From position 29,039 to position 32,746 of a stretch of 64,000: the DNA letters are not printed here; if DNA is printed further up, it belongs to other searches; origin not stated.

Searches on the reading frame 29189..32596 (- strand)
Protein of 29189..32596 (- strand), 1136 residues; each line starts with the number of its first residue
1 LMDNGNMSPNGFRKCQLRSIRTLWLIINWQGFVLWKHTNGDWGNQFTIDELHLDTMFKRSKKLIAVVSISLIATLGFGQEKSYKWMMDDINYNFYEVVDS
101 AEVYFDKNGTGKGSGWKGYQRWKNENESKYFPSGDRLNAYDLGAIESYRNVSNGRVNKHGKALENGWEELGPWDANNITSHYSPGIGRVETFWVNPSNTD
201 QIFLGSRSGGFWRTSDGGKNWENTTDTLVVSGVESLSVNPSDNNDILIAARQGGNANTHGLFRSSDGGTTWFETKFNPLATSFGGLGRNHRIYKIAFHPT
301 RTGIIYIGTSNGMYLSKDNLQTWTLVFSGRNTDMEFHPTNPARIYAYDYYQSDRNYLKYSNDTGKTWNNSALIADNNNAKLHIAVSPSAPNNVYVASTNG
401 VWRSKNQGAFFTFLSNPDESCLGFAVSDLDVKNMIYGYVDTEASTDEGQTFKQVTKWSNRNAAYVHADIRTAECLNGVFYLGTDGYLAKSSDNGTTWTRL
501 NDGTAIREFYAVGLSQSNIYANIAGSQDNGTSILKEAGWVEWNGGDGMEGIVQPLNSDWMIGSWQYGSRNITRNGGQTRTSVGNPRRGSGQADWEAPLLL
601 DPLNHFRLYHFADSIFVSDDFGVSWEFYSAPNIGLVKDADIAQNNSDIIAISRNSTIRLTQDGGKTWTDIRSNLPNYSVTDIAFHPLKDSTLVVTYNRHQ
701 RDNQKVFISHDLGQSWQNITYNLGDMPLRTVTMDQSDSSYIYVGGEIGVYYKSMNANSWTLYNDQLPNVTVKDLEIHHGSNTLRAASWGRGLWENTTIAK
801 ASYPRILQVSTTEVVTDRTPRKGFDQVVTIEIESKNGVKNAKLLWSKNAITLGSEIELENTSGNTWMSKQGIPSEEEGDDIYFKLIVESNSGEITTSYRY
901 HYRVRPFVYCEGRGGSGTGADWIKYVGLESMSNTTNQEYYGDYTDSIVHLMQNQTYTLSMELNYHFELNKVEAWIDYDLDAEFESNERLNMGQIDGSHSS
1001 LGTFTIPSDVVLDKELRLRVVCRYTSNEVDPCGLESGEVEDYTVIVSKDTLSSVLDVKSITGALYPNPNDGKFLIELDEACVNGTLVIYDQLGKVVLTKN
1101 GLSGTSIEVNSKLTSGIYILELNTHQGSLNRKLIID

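Call 89: search_protein_families(library=pfam, proteins=[window:29189-32596:-], max_evalue=0.001)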
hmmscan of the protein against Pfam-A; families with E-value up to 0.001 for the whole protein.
window:29189-32596:- (1136 aa): 5 families
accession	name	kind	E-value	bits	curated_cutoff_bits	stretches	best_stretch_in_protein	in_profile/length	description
PF15902.12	Sortilin-Vps10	-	9.4e-29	100.9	33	3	614-724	2-117/446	Sortilin, neurotensin receptor 3,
PF13088.12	BNR_2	-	2.3e-14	53.9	31.4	2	610-810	135-271/277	BNR repeat-like domain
PF20009.4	GEVED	-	3.5e-14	53.8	24.4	1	971-1044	2-77/78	GEVED domain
PF18962.6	Por_Secre_tail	-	2e-11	44.4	27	1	1064-1135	1-75/75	Secretion system C-terminal sorting domain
PF02012.26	BNR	-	0.00024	21.1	27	0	616-626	1-11/12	BNR/Asp-box repeat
